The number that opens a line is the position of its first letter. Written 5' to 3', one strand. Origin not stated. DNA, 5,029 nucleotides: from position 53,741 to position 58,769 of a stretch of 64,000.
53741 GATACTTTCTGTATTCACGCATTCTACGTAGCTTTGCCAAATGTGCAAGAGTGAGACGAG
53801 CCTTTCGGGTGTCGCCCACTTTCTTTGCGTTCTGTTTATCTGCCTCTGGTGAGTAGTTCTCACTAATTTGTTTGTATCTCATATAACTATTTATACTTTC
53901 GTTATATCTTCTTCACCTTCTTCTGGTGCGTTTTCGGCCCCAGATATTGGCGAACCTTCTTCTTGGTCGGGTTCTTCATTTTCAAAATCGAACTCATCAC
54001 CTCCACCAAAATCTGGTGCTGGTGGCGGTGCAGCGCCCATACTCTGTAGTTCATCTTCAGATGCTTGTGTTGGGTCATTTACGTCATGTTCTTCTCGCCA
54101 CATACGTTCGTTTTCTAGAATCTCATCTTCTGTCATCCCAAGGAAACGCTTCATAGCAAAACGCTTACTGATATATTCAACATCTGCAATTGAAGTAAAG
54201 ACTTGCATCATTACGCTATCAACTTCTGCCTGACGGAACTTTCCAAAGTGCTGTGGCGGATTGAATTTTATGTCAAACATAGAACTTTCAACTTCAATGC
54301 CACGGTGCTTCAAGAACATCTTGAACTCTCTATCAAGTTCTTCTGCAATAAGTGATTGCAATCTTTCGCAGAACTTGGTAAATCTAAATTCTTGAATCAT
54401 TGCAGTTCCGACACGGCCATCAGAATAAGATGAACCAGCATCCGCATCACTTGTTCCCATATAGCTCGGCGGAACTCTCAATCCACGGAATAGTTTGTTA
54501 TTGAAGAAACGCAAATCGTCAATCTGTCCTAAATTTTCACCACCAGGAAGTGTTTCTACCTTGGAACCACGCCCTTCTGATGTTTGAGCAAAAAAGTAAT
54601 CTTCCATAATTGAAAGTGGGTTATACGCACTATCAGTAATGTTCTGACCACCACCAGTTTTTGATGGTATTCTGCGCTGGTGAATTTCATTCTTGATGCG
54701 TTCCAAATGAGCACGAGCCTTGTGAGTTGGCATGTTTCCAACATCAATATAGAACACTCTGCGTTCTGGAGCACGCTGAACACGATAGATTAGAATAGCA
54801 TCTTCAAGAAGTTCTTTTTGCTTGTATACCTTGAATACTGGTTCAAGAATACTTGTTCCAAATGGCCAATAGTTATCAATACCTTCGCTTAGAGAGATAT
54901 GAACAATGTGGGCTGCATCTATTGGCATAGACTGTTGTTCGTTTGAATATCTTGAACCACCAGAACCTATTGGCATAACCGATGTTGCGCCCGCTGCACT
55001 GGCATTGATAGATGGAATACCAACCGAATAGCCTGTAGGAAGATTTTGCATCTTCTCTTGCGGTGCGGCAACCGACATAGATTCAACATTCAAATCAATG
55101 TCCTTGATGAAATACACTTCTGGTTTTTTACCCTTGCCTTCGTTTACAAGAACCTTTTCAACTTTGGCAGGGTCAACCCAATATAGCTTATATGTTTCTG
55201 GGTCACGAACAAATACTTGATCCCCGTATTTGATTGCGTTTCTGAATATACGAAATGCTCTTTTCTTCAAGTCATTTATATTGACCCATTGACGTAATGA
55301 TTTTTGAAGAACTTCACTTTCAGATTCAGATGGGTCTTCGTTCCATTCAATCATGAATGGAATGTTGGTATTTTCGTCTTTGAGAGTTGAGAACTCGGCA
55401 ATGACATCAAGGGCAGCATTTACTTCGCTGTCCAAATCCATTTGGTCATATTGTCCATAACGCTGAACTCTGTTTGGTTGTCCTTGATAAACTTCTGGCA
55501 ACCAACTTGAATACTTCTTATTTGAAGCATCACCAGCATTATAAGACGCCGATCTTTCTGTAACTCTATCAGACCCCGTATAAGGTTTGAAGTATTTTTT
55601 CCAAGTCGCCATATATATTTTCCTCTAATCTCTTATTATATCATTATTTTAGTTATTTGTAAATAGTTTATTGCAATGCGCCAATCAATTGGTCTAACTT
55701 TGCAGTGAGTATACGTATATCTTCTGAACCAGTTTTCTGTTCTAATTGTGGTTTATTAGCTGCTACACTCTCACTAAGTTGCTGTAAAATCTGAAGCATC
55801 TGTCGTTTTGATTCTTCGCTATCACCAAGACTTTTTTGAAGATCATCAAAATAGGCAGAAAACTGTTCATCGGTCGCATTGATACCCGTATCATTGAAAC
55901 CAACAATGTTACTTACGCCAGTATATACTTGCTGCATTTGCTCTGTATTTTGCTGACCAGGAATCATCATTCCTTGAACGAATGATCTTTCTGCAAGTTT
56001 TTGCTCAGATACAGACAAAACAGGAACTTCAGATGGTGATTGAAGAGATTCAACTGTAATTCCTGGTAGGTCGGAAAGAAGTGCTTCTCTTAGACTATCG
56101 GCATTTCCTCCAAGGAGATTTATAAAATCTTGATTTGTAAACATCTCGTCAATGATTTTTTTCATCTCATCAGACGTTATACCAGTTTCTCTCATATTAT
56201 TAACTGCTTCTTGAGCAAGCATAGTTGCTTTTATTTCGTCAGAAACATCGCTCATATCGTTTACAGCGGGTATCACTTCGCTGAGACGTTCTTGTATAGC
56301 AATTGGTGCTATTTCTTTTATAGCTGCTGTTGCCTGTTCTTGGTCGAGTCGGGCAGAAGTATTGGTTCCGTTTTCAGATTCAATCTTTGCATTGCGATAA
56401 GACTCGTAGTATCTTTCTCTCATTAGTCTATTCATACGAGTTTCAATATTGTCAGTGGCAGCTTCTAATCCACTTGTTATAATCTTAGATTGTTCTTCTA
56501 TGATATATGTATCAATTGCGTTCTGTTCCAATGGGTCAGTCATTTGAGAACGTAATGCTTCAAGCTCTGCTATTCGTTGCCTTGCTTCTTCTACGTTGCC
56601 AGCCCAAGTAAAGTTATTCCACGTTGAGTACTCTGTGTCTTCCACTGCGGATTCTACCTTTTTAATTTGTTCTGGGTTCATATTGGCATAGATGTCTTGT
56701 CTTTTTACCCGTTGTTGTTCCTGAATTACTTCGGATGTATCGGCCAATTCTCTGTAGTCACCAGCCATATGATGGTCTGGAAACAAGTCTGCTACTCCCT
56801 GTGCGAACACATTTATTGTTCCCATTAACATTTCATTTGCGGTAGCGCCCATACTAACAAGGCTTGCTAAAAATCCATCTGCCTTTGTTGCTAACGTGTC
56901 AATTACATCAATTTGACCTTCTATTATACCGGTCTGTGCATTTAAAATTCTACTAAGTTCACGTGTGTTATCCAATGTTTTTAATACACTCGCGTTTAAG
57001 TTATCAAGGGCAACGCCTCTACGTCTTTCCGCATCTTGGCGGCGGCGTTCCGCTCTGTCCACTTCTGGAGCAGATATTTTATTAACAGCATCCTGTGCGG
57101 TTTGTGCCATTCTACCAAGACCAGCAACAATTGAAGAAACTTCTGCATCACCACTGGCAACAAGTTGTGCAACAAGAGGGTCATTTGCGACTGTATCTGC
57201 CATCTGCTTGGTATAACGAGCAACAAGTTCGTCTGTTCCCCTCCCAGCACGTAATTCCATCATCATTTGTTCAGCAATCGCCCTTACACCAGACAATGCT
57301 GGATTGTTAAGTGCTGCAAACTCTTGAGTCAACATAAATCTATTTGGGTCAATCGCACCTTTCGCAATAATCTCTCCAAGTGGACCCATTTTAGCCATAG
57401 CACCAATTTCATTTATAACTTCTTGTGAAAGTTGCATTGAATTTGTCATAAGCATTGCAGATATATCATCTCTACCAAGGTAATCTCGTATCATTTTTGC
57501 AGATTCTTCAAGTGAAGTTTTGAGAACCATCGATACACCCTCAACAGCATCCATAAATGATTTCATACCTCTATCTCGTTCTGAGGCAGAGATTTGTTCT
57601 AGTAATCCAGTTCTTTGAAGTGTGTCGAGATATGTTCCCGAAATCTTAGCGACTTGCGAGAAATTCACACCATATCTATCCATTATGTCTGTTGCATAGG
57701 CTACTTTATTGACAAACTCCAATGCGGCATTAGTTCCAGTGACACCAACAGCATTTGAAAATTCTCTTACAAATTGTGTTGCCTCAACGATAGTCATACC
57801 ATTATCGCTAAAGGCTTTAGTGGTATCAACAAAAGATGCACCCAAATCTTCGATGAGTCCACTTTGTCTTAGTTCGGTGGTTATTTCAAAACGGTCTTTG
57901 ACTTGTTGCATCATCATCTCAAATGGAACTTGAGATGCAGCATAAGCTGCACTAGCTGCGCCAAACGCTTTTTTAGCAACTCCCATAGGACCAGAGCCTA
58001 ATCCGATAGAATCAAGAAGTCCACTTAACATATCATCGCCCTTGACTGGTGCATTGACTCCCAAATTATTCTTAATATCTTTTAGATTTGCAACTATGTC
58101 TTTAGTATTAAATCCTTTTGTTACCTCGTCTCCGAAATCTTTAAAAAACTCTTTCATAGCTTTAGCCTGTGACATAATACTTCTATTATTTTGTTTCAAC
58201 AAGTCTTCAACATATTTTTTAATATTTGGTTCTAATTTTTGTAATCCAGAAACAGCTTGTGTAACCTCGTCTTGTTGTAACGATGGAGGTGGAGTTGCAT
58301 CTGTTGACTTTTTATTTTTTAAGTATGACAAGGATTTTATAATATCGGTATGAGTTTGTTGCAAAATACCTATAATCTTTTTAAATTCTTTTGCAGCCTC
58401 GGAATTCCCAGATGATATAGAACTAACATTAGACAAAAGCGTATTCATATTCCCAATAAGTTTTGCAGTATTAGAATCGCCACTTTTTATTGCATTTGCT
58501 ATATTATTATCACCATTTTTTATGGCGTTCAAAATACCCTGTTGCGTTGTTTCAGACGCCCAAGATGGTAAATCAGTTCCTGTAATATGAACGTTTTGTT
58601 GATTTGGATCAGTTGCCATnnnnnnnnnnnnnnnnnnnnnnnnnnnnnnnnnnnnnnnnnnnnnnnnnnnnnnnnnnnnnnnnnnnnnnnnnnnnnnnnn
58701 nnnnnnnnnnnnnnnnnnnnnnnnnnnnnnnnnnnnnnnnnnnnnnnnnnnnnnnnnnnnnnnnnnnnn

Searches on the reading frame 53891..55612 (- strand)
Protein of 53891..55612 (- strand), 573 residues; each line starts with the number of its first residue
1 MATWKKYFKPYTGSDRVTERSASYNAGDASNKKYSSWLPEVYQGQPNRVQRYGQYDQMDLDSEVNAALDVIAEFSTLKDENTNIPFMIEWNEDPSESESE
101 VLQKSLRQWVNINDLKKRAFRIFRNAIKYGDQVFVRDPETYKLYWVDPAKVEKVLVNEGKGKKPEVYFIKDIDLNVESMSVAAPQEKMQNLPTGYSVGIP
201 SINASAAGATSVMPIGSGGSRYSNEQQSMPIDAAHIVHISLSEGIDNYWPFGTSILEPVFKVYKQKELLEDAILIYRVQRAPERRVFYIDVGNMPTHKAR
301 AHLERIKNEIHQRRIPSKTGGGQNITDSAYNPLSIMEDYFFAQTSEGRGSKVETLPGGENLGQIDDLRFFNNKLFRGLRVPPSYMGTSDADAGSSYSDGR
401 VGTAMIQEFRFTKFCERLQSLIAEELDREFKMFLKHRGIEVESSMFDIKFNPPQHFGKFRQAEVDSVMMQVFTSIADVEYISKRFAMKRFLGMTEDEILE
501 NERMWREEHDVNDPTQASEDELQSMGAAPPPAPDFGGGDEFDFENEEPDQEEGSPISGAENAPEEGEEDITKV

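Call 6: search_protein_families(library=pfam, proteins=[window:53891-55612:-], max_evalue=1)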
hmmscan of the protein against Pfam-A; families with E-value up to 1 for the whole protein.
window:53891-55612:- (573 aa): 1 family
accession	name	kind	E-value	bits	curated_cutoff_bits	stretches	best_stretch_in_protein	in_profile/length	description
PF07230.16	Portal_T4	-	1.2e-111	374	22.9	1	49-508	2-433/433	Bacteriophage T4-like portal protein (Gp20)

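Call 7: search_protein_families(library=phrogs, proteins=[window:53891-55612:-], max_evalue=1)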
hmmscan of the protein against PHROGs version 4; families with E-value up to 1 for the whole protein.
window:53891-55612:- (573 aa): 5 families
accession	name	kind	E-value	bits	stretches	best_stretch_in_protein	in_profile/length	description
phrog_213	-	head and packaging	5.2e-116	389.3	1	21-522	34-511/528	portal protein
phrog_104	-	head and packaging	7e-07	29.2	1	349-554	320-510/550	portal protein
phrog_1497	-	head and packaging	0.00046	20.1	1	38-131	55-150/549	portal protein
phrog_12349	-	unknown function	0.0017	19.6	1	274-319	48-94/97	-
phrog_14338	-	unknown function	0.082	14.2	1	265-308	4-48/68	-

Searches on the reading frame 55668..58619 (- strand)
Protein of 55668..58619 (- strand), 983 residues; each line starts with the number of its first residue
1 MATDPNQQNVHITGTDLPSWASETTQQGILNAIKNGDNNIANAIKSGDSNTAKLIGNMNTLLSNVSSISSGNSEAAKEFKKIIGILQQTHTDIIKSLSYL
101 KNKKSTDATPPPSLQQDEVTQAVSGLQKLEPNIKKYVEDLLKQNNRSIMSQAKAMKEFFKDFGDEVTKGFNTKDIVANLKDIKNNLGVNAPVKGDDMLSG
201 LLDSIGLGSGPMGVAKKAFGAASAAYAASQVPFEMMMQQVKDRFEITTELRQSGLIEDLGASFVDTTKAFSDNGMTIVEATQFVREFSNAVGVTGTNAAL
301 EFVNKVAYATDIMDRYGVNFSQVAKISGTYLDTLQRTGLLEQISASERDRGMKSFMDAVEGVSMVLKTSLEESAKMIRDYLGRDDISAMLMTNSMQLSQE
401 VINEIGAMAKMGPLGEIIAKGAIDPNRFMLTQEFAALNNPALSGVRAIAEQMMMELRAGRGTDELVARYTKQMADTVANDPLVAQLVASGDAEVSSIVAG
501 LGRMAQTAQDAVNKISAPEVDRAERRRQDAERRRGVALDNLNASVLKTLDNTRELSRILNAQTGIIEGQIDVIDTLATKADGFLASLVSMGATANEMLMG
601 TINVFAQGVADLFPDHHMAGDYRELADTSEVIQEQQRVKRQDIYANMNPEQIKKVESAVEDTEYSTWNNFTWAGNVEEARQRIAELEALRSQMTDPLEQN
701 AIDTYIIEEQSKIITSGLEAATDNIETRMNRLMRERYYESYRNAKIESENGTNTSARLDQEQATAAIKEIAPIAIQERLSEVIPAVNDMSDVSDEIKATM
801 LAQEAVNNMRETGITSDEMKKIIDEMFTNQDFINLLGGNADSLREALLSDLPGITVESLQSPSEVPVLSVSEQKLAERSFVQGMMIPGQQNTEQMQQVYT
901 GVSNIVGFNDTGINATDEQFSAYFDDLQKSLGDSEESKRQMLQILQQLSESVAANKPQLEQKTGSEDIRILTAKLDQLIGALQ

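Call 6: search_protein_families(library=pfam, proteins=[window:55668-58619:-], max_evalue=1)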
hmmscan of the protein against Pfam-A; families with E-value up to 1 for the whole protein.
window:55668-58619:- (983 aa): 8 families
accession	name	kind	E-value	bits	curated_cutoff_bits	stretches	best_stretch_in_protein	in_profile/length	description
PF19370.4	DUF5945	-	3.8e-05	24.7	24.2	1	76-160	20-108/130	Family of unknown function (DUF5945)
PF16707.10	CagS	-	0.11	12.9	27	0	810-845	27-63/196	Cag pathogenicity island protein S of Helicobacter pylori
PF10007.15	DUF2250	-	0.15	12.6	24.4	0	305-346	21-58/93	Uncharacterized protein conserved in archaea (DUF2250)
PF19416.4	Astro_VPg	-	0.17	13.2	25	1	798-832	33-68/104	Astrovirus VPg protein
PF25195.1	DPC2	-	0.19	12.6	70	0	322-381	38-93/105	Diatom pyrenoid component 2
PF21372.3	Zn_ribbon_bTOP1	-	0.28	11.4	27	1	684-714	1-31/45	Topoisomerase I, zinc finger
PF17190.9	RecG_N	-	0.52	11.5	23.1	0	131-164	24-57/89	RecG N-terminal helical domain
PF06757.18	Ins_allergen_rp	-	0.56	10.5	23.2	0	74-168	52-140/174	Insect allergen related repeat, nitrile-specifier detoxification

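Call 7: search_protein_families(library=phrogs, proteins=[window:55668-58619:-], max_evalue=1)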
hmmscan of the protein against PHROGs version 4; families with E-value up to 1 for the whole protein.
window:55668-58619:- (983 aa): 7 families
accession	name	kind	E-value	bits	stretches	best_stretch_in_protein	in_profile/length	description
phrog_5688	-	unknown function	0.041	14.9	1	914-942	15-43/57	-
phrog_17454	-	unknown function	0.058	14.7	1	702-735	22-56/78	-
phrog_753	-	transcription regulation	0.067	13.9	1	802-884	65-142/189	anti-termination protein Q-like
phrog_1138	-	unknown function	0.13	13.2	1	661-751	139-209/228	-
phrog_12266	-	unknown function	0.13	13.1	0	170-197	22-50/71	-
phrog_17322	-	unknown function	0.44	11.5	0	772-814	81-126/136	-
phrog_2525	-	unknown function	0.79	11.3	0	787-826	63-104/110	-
